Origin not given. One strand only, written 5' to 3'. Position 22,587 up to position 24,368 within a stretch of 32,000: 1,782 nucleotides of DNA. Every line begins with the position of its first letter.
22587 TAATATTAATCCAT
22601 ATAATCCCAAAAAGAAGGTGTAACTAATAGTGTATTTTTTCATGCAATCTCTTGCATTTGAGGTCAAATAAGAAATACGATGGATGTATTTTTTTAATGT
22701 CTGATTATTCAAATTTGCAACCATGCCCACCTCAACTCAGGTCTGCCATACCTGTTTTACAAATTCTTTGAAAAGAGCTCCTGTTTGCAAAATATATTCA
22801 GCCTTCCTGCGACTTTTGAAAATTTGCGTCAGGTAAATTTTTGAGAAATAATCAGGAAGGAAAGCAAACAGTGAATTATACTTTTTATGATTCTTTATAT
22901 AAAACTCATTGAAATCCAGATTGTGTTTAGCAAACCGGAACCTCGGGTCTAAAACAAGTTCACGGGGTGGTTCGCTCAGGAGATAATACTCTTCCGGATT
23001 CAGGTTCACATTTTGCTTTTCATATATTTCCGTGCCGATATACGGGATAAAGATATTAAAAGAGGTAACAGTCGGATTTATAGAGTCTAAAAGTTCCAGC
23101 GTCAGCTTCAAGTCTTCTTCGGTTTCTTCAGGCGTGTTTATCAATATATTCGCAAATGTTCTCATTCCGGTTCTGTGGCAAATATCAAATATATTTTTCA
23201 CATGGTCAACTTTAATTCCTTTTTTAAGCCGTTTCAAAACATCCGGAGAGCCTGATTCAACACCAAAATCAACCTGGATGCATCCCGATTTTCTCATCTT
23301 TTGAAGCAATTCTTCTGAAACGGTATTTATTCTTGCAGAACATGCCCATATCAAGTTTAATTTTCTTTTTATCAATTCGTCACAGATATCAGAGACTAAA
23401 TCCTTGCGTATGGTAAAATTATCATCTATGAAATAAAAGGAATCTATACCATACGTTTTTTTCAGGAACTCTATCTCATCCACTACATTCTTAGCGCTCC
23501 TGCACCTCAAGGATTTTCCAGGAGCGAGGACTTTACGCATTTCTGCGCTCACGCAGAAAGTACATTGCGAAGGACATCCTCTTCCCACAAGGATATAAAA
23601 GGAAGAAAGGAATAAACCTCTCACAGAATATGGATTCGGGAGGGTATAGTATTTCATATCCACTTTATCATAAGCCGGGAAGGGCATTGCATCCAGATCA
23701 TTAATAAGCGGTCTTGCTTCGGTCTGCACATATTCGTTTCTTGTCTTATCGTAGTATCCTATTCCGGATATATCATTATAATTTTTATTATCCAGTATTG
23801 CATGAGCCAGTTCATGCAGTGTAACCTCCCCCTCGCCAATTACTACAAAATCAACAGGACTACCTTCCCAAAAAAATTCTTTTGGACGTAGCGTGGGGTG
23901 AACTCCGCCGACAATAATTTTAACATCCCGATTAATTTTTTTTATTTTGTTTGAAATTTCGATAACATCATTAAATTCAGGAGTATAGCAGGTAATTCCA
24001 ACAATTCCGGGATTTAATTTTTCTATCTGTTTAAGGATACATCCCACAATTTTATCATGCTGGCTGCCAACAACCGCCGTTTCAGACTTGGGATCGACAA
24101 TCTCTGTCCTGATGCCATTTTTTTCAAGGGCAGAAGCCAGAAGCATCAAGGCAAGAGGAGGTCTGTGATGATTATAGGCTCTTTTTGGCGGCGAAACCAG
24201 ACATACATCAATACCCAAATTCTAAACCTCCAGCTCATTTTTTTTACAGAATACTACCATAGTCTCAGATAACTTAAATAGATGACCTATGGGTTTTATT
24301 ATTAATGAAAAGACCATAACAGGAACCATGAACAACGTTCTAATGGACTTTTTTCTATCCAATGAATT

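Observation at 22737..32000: Iterated module order in a 12-kb minus-strand operon, ending in a GT-C enzyme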

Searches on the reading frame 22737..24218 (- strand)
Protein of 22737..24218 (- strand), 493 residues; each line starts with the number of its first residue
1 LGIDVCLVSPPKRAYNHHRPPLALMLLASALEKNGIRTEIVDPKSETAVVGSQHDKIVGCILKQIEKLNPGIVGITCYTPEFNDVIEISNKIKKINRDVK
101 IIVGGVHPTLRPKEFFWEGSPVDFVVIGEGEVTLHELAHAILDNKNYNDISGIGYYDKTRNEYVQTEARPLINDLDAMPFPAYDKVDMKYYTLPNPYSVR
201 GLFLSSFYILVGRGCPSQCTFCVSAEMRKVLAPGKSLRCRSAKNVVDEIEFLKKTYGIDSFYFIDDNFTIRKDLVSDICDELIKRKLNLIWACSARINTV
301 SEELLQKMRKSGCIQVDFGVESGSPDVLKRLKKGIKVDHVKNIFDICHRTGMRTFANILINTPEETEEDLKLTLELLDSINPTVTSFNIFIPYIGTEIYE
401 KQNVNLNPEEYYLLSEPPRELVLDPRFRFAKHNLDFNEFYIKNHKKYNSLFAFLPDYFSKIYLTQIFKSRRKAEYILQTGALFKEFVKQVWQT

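Call 4: search_protein_families(library=pfam, proteins=[window:22737-24218:-], max_evalue=0.01)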
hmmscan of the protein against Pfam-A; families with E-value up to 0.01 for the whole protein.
window:22737-24218:- (493 aa): 3 families
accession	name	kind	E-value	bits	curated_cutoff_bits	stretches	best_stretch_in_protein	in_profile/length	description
PF04055.27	Radical_SAM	-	2.5e-23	83.5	29.5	1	210-377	2-166/166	Radical SAM superfamily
PF02310.24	B12-binding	-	6.1e-22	78.2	32.1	1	20-137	13-120/121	B12 binding domain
PF08497.15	Radical_SAM_N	-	0.0028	17.4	25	0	85-164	113-206/301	Radical SAM N-terminal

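Call 29: search_protein_families(library=ncbifam, proteins=[window:22737-24218:-], max_evalue=0.00001)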
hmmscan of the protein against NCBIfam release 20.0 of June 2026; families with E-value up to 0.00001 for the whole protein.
window:22737-24218:- (493 aa): 27 families (the best 25 are shown)
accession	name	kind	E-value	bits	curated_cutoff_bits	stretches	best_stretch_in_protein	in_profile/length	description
NF050148.1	rSAM_ApyD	equivalog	7.1e-62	209.7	750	1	19-407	23-398/645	RiPP biosynthesis radical SAM protein ApyD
TIGR03471.1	HpnJ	equivalog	9.8e-55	186.3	577.6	1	75-404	74-389/472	hopanoid biosynthesis associated radical SAM protein HpnJ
TIGR02026.1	BchE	equivalog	1.2e-50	172.8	481.35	1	18-402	19-387/497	magnesium-protoporphyrin IX monomethyl ester anaerobic oxidative cyclase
NF038361.1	rSAM_Sden_1168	equivalog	1.4e-47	162.5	575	1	17-402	81-473/560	Sden_1168 family B12-binding radical SAM P-methyltransferase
TIGR04479.1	bcpD_PhpK_rSAM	subfamily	2.3e-38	131.8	600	1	20-401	71-430/504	PhpK family radical SAM P-methyltransferase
TIGR03975.1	rSAM_ocin_1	subfamily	1e-37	130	281.85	1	52-380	111-430/606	RiPP maturation radical SAM C-methyltransferase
TIGR04385.1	B12_rSAM_cofa1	equivalog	3.9e-36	125.2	450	1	21-380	20-364/438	B12 lower ligand biosynthesis radical SAM protein BzaD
TIGR04072.2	rSAM_ladder_B12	equivalog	1e-35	123.3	360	1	21-404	18-368/443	lipid biosynthesis B12-binding/radical SAM protein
TIGR04014.1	B12_SAM_MJ_0865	equivalog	4e-30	105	360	1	85-411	57-366/434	methyl-coenzyme M reductase glutamine C-methyltransferase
NF033070.1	rSAM_AprD4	equivalog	3.8e-28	98.6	500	1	169-399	164-387/456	AprD4 family radical SAM diol-dehydratase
TIGR04013.1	B12_SAM_MJ_1487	hypoth_equivalog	4.1e-28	98.3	251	1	55-411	28-366/382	TIGR04013 family B12-binding domain/radical SAM domain-containing protein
NF033712.0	B12_rSAM_KedN5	subfamily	2.4e-25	88.8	700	1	65-369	58-359/624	KedN5 family methylcobalamin-dependent radical SAM C-methyltransferase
TIGR04367.1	HpnR_B12_rSAM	equivalog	5.5e-24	84.5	650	1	21-414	22-385/490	hopanoid C-3 methylase HpnR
TIGR04295.1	B12_rSAM_oligo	hypoth_equivalog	9.1e-20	70.7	400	1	21-338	25-319/422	TIGR04295 family B12-binding domain-containing radical SAM protein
NF040542.1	rSAM_RCCLKC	equivalog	4.8e-17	62.2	450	1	83-372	63-342/423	arsinothricin biosynthesis radical SAM protein ArsL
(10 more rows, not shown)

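Call 40: search_solved_structures(query=window:22737-24218:-, max_evalue=0.001)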
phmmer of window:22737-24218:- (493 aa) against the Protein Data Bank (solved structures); distinct sequences matched with E-value up to 0.001: 6.
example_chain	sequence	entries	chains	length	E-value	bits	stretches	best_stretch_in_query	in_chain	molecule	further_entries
6fd2_B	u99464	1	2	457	1e-23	87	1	169-400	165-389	Putative apramycin biosynthetic oxidoreductase 4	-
9ccb_A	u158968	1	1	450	7.4e-15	57.7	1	194-417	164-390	Radical SAM core domain-containing protein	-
7kdx_A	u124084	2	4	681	1.1e-12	50.6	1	68-369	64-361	Methyltransferase TokK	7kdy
5ul2_A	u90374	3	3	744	9.2e-10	40.9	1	51-338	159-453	OxsB protein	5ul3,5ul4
6wte_A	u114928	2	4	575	2.1e-09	39.7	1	209-399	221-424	B12-binding domain-containing protein | Tryptophan-C2-methyltransferase containing B12-binding domain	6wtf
2qgq_A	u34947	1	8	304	0.00077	21.4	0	208-382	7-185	Protein TM_1862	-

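Call 55: find_related_loci(query=A4, collection=metagenome_contigs, flank=10000)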
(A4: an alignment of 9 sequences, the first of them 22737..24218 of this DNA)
Query A4 (493 aa) in metagenome_contigs; peptide patterns used: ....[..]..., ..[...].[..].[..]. (x = any residue, [..] = any of these).
509 stretches matched a pattern; 237 encode a relative of the query (tblastn E <= 1e-3); the best 80 are kept; 80 distinct loci.
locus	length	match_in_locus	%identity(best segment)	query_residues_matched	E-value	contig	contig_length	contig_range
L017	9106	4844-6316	70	1-490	0e+0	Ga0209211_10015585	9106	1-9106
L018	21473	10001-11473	70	1-490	0e+0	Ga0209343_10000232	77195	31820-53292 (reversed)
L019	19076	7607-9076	64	1-490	0e+0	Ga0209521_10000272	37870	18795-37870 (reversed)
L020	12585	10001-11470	62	1-490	0e+0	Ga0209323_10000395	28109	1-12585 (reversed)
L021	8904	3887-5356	63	1-490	0e+0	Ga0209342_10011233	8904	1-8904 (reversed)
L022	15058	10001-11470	63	1-490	0e+0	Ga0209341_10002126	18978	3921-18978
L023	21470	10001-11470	63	1-490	0e+0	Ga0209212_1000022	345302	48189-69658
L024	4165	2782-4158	68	1-459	0e+0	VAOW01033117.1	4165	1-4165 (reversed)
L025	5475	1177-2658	47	5-489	4e-152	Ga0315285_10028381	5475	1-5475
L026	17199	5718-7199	46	5-489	1e-146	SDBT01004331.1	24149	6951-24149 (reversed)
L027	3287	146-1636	46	4-489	4e-152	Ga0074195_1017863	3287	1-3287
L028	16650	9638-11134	45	4-491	5e-143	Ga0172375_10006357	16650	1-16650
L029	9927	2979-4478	45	5-489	1e-142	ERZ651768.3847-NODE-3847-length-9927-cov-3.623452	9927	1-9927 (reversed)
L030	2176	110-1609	45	5-489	5e-152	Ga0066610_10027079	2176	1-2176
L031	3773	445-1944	45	5-489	1e-146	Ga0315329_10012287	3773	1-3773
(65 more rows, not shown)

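Call 67: find_homologous_proteins(query=A4, max_evalue=1e-30)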
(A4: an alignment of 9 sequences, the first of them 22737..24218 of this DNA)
Query A4 (9 sequences) (493 aa, profile of the alignment): 1315 proteins with E <= 1e-30 among 8000 candidates; the best 120 are listed.
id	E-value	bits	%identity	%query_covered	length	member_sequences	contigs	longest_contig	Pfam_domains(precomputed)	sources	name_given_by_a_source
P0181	4.0e-266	902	42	99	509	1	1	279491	PF04055.28,PF02310.25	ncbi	-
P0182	2.1e-265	899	42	99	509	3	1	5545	PF04055.28,PF02310.25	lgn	-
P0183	5.2e-265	898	45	99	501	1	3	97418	PF04055.28,PF02310.25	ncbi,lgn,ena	ncbi:MAG: radical SAM protein [Candidatus Firestonebacteria bacterium]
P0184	1.9e-261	886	45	99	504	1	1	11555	PF04055.28,PF02310.25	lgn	-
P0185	2.7e-258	876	45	99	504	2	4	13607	PF04055.28,PF02310.25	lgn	-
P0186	4.4e-258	875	44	99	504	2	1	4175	PF04055.28,PF02310.25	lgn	-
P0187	2.3e-257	873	45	99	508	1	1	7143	PF04055.28,PF02310.25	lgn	-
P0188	3.8e-257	872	45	99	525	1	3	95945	PF04055.28,PF02310.25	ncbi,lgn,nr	ncbi:MAG: B12-binding domain-containing radical SAM protein [Candidatus Omnitrophica bacterium]|nr:B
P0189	3.3e-252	856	100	100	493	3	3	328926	PF04055.28,PF02310.25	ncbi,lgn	-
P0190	7.7e-252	855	43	99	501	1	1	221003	PF04055.28,PF02310.25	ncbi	ncbi:MAG: radical SAM protein [Candidatus Omnitrophota bacterium]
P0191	8.3e-250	848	87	100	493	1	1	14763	PF04055.28,PF08497.16,PF02310.25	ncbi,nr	ncbi:Ribosomal protein S12 methylthiotransferase RimO [uncultured archaeon]|nr:Ribosomal protein S12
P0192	1.3e-248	844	44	99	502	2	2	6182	PF04055.28,PF02310.25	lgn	-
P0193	1.3e-247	841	44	99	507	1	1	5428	PF04055.28,PF02310.25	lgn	-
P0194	4.3e-247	839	43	99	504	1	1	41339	PF04055.28,PF02310.25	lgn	-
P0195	6.4e-247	838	45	99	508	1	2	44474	PF04055.28,PF02310.25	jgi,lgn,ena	-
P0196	1.3e-245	834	44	99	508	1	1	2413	PF04055.28,PF02310.25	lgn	-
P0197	2.8e-244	830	44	99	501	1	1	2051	PF04055.28,PF02310.25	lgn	-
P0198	5.5e-243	825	44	99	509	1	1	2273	PF04055.28,PF02310.25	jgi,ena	-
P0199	1.9e-242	824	43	99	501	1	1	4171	PF04055.28,PF02310.25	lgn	-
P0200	2.7e-242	823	45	99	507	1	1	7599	PF04055.28,PF02310.25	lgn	-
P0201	7.5e-242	822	87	100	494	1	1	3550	PF04055.28,PF02310.25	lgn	-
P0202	1.1e-241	821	44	99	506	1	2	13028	PF04055.28,PF02310.25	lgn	-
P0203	2.2e-241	820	43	99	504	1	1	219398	PF04055.28,PF02310.25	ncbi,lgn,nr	ncbi:MAG: radical SAM protein [Candidatus Omnitrophica bacterium]|nr:radical SAM protein [Candidatus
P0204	3.3e-241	820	42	99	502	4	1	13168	PF04055.28,PF02310.25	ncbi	-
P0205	1.2e-240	818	42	99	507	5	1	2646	PF04055.28,PF02310.25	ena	-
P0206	1.5e-240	817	44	99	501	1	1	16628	PF04055.28,PF02310.25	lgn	-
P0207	2.1e-238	810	43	99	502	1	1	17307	PF04055.28,PF02310.25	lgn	-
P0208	2.3e-238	810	43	99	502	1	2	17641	PF04055.28,PF02310.25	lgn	-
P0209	3.7e-238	809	45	99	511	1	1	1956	PF04055.28,PF02310.25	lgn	-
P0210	7.1e-238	809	43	99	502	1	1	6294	PF04055.28,PF02310.25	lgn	-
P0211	9.2e-238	808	44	99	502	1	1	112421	PF04055.28,PF02310.25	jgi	-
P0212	2.1e-237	807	44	99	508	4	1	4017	PF04055.28,PF02310.25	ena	-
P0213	2.5e-237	807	43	99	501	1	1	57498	PF04055.28,PF02310.25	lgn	-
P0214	5.4e-237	806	43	99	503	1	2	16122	PF04055.28,PF02310.25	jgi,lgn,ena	-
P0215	8.1e-237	805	44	99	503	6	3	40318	PF04055.28,PF02310.25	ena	-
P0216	7.8e-236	802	45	99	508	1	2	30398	PF04055.28,PF02310.25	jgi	jgi:radical SAM superfamily enzyme YgiQ (UPF0313 family)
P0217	1.0e-235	801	45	99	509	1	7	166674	PF04055.28,PF02310.25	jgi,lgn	jgi:anaerobic magnesium-protoporphyrin IX monomethyl ester cyclase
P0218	1.3e-235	801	44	98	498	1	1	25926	PF04055.28,PF02310.25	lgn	-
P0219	3.4e-235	800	45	98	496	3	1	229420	PF04055.28,PF02310.25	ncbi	-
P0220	6.9e-235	799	43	99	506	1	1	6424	PF04055.28,PF02310.25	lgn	-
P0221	7.1e-235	799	45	99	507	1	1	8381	PF04055.28,PF02310.25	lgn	-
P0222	9.3e-235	798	46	99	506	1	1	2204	PF04055.28,PF02310.25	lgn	-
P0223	9.7e-234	795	46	99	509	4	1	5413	PF04055.28,PF02310.25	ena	-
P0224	1.2e-233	795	43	99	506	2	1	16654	PF04055.28,PF02310.25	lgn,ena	-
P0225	5.8e-233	792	43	99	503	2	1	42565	PF04055.28,PF02310.25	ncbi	ncbi:MAG: radical SAM protein [Candidatus Omnitrophota bacterium]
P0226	1.3e-232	791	44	99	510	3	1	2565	PF04055.28,PF02310.25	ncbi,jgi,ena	-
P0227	6.7e-232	789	42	99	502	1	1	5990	PF04055.28,PF02310.25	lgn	-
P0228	2.3e-231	787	43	99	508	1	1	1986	PF04055.28,PF02310.25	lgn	-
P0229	2.3e-231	787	43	99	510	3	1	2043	PF04055.28,PF02310.25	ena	-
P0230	1.1e-230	785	43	99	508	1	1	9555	PF04055.28,PF02310.25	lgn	-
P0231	1.7e-230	784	43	99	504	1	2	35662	PF04055.28,PF02310.25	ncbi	-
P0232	2.1e-230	784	45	99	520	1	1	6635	PF04055.28,PF02310.25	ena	-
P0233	5.6e-230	782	43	99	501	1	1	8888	PF04055.28,PF02310.25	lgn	-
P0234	6.3e-227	772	42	99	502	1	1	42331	PF04055.28,PF02310.25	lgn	-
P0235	9.8e-225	765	45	100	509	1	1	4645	PF04055.28,PF02310.25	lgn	-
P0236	1.9e-224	764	43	96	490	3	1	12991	PF04055.28,PF02310.25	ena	-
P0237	4.2e-223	760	44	99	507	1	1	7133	PF04055.28,PF02310.25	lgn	-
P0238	7.4e-223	759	45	92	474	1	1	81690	PF04055.28,PF02310.25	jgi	-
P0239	1.0e-222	759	42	99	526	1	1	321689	PF04055.28,PF02310.25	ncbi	-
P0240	1.1e-221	755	46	98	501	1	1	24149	PF04055.28,PF02310.25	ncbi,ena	-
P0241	1.2e-221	755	46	99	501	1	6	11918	PF04055.28,PF02310.25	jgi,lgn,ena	-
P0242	1.3e-221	755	47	98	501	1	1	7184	PF04055.28,PF02310.25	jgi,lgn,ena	-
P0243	4.9e-221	753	74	100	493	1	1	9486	PF04055.28,PF02310.25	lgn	-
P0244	5.7e-221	753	44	99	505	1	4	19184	PF04055.28,PF02310.25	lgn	-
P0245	1.1e-220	752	48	98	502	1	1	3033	PF04055.28,PF02310.25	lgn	-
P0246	2.4e-220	751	47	100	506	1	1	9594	PF04055.28,PF02310.25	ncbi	-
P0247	2.4e-220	751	72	100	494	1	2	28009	PF04055.28,PF02310.25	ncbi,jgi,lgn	-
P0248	3.1e-220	750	45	99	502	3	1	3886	PF04055.28,PF02310.25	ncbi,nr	ncbi:B12-binding domain-containing radical SAM protein [Patescibacteria group bacterium]|nr:B12-bind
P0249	3.7e-220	750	70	100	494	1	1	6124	PF04055.28,PF02310.25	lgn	-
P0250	3.9e-220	750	43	99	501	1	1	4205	PF04055.28,PF02310.25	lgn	-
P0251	6.3e-220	749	69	99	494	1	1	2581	PF04055.28,PF02310.25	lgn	-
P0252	1.6e-219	748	45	99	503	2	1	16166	PF04055.28,PF02310.25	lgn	-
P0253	1.7e-219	748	44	99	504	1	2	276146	PF04055.28,PF02310.25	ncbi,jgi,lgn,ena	ncbi:MAG: radical SAM protein [Candidatus Shapirobacteria bacterium]|jgi:radical SAM superfamily enz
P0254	1.7e-219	748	45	99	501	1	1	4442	PF04055.28,PF02310.25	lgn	-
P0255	2.0e-219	748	45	99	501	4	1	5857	PF04055.28,PF02310.25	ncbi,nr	ncbi:MAG TPA: radical SAM protein [Candidatus Methanoperedens sp.]|nr:radical SAM protein [Candidatu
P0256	2.1e-219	748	46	100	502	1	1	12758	PF04055.28,PF02310.25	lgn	-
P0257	3.5e-219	747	69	100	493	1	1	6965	PF04055.28,PF02310.25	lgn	-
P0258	6.3e-219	746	71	99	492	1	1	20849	PF04055.28,PF02310.25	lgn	-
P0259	1.0e-218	745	44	92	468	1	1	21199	PF04055.28,PF02310.25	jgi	-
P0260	1.0e-218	745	43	99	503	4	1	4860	PF04055.28,PF02310.25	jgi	-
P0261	1.0e-218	745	44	99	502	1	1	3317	PF04055.28,PF02310.25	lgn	-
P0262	1.8e-218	744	42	99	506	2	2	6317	PF04055.28,PF02310.25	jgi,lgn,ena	-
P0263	2.0e-218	744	43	99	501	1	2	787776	PF04055.28,PF02310.25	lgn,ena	-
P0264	2.2e-218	744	44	99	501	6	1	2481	PF04055.28,PF02310.25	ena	-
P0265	2.4e-218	744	43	99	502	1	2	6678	PF04055.28,PF02310.25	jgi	-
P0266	3.6e-218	744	46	99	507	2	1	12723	PF04055.28,PF02310.25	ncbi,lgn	-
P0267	3.8e-218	743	46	99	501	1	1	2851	PF04055.28,PF02310.25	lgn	-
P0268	4.0e-218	743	45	99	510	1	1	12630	PF04055.28,PF02310.25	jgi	jgi:radical SAM superfamily enzyme YgiQ (UPF0313 family)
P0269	4.1e-218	743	46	99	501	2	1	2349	PF04055.28,PF02310.25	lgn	-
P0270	8.3e-218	742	44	99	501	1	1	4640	PF04055.28,PF02310.25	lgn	-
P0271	8.6e-218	742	43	92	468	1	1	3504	PF04055.28,PF02310.25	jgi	-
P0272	8.7e-218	742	68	100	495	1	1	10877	PF04055.28,PF02310.25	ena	-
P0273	1.3e-217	742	69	100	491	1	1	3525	PF04055.28,PF02310.25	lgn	-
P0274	1.6e-217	741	69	100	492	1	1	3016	PF04055.28,PF02310.25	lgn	-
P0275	2.6e-217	741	44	99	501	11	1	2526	PF04055.28,PF02310.25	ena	-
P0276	3.1e-217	740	42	92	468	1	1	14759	PF04055.28,PF02310.25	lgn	-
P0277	3.2e-217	740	42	94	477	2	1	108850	PF04055.28,PF02310.25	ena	-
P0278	4.4e-217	740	72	100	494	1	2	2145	PF04055.28,PF02310.25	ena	-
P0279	9.1e-217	739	70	99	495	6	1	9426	PF04055.28,PF02310.25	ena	-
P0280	9.6e-217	739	45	99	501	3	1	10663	PF04055.28,PF02310.25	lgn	-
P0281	1.6e-216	738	42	98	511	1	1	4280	PF04055.28,PF02310.25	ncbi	-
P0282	1.8e-216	738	43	99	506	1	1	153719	PF04055.28,PF02310.25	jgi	jgi:radical SAM superfamily enzyme YgiQ (UPF0313 family)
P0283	1.8e-216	738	44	98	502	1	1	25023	PF04055.28,PF02310.25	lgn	-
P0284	2.3e-216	738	44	99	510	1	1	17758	PF04055.28,PF02310.25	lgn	-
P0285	2.3e-216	738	44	99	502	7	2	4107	PF04055.28,PF02310.25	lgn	-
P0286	3.0e-216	737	43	99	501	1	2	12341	PF04055.28,PF02310.25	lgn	-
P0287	4.7e-216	737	70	99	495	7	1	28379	PF04055.28,PF02310.25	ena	-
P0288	5.0e-216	736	70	99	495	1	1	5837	PF04055.28,PF02310.25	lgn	-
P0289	8.5e-216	736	47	98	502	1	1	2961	PF04055.28,PF02310.25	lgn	-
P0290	9.4e-216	736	46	98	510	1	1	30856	PF04055.28,PF02310.25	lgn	-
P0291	1.2e-215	735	43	99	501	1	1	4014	PF04055.28,PF02310.25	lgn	-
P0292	2.4e-215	734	42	99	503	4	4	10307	PF04055.28,PF02310.25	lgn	-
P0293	2.5e-215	734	46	99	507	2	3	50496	PF04055.28,PF02310.25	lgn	-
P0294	4.5e-215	733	44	99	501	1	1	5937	PF04055.28,PF02310.25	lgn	-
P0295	5.4e-215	733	48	99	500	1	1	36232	PF04055.28,PF02310.25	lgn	-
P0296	7.7e-215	733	45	99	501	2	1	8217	PF04055.28,PF02310.25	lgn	-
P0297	1.2e-214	732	43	99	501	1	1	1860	PF04055.28,PF02310.25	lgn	-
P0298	1.4e-214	732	42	99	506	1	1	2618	PF04055.28,PF02310.25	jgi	jgi:anaerobic magnesium-protoporphyrin IX monomethyl ester cyclase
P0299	2.7e-214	731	45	99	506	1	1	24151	PF04055.28,PF02310.25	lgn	-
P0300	6.9e-214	729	41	99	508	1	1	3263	PF04055.28,PF02310.25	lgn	-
